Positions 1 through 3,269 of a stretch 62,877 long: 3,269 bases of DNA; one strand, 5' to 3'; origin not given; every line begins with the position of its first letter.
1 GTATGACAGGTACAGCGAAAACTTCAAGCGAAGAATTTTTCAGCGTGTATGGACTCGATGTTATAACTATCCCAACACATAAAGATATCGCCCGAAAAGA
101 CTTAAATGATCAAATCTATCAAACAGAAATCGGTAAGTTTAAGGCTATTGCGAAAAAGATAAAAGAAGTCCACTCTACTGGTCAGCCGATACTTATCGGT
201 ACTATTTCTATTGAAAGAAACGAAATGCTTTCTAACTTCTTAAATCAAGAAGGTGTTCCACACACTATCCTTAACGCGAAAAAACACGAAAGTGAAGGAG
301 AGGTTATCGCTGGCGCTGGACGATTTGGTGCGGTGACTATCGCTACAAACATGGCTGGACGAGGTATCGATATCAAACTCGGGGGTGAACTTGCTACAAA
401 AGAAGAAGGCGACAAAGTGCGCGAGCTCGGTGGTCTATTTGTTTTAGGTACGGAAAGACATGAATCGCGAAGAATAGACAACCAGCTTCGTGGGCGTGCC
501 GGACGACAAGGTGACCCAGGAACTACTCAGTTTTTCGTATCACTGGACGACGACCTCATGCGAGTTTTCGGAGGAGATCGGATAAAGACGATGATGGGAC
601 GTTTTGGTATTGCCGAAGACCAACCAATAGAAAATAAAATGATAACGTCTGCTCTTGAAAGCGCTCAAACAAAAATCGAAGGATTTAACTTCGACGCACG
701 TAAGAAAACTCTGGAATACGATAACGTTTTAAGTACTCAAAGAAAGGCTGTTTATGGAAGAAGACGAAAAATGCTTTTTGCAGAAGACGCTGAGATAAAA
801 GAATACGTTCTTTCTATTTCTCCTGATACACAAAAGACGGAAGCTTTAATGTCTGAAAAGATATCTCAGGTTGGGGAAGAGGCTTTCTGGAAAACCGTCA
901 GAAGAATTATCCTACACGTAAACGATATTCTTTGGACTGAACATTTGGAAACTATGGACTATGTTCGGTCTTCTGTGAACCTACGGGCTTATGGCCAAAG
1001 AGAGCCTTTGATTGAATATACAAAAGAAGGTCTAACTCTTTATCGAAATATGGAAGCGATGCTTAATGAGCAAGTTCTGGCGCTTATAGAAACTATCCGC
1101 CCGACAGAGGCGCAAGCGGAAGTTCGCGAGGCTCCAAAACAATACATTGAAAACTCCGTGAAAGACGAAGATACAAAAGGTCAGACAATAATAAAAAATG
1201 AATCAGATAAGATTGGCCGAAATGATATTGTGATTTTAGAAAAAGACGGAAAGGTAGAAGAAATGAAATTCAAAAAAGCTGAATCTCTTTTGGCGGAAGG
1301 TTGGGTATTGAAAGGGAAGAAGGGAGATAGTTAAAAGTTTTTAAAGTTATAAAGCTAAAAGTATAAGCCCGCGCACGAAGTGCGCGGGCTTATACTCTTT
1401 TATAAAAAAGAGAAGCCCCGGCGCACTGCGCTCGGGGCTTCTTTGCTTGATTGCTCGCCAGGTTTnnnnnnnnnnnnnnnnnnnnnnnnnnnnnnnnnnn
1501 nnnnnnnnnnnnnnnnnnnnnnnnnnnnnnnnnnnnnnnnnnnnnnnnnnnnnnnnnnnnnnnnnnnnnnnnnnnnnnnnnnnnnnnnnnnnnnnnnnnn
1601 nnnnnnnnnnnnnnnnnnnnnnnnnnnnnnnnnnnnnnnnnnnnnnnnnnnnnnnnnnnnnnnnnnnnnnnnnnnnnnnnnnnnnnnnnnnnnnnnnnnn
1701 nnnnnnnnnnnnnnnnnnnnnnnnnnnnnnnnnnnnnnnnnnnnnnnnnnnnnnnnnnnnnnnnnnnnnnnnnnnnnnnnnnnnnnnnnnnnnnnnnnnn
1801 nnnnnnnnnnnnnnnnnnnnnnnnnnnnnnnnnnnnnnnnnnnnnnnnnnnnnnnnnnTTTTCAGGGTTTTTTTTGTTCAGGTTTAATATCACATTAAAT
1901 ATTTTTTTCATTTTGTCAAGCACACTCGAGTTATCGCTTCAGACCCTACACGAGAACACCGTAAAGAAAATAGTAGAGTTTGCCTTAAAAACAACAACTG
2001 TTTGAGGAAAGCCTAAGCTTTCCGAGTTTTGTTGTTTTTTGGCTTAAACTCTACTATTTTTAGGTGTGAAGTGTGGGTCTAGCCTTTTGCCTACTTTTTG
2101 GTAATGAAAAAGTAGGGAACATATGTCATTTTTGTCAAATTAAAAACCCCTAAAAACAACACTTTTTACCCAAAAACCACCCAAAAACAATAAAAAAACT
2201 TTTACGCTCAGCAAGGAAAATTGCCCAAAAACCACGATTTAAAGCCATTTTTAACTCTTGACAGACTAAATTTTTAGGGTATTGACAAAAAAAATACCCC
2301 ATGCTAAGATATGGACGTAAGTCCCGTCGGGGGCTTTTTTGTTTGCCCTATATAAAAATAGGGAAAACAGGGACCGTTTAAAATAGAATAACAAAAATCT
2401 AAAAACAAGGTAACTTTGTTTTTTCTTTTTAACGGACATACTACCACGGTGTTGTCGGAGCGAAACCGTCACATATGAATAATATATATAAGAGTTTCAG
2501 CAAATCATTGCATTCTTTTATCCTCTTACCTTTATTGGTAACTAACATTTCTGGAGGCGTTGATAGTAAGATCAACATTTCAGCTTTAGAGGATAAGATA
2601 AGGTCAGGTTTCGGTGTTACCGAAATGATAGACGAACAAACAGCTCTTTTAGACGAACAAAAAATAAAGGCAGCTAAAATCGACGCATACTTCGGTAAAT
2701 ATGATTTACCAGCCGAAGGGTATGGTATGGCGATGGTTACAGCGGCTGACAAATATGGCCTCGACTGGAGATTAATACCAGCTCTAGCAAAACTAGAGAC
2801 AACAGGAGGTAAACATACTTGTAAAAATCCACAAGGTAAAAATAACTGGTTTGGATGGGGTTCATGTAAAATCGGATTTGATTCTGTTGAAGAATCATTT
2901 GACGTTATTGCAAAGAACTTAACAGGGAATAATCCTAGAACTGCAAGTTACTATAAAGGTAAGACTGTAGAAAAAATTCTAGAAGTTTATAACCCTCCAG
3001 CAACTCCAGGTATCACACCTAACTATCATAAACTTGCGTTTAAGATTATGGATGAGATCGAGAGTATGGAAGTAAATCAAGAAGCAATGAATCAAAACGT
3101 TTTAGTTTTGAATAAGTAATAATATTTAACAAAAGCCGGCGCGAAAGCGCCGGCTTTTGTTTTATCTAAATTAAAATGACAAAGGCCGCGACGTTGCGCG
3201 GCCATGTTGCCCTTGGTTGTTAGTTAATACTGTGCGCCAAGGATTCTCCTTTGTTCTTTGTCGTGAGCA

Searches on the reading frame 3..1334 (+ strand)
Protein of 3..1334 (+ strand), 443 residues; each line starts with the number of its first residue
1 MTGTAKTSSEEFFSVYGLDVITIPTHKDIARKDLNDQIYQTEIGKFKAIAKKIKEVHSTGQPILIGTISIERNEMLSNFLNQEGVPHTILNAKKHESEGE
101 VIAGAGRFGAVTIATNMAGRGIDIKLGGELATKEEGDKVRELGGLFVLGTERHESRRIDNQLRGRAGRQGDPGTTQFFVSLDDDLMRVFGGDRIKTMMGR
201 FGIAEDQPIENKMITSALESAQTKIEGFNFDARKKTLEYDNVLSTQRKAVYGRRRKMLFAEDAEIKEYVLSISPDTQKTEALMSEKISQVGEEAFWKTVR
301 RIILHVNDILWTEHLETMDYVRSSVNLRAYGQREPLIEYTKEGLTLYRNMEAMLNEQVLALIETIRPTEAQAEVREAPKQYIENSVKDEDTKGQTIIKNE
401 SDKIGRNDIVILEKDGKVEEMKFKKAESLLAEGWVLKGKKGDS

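Call 10: search_protein_families(library=pfam, proteins=[window:3-1334:+], max_evalue=0.0001)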
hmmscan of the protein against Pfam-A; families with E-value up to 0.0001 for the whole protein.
window:3-1334:+ (443 aa): 2 families
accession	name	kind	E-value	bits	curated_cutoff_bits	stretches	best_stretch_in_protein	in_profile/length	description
PF21090.3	P-loop_SecA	-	7.2e-79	264.6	27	2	29-132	2-105/205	SecA P-loop domain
PF07516.18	SecA_SW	-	2.2e-41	142.6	26.7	2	208-277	1-69/200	SecA Wing and Scaffold domain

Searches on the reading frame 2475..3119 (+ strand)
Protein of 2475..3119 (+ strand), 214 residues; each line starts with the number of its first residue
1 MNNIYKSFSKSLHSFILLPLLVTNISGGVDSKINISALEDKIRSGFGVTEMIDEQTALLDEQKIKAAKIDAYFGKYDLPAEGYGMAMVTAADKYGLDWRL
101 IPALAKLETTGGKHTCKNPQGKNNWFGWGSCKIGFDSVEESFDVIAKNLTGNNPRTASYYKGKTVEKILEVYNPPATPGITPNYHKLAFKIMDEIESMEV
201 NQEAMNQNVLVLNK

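Call 81: search_protein_families(library=pfam, proteins=[window:2475-3119:+], max_evalue=0.001)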
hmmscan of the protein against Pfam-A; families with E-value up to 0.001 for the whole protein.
window:2475-3119:+ (214 aa): 1 family
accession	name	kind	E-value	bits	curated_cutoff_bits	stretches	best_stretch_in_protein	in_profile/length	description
PF01832.25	Glucosaminidase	-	1.1e-06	29.8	30.2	1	87-195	4-121/123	Mannosyl-glycoprotein endo-beta-N-acetylglucosaminidase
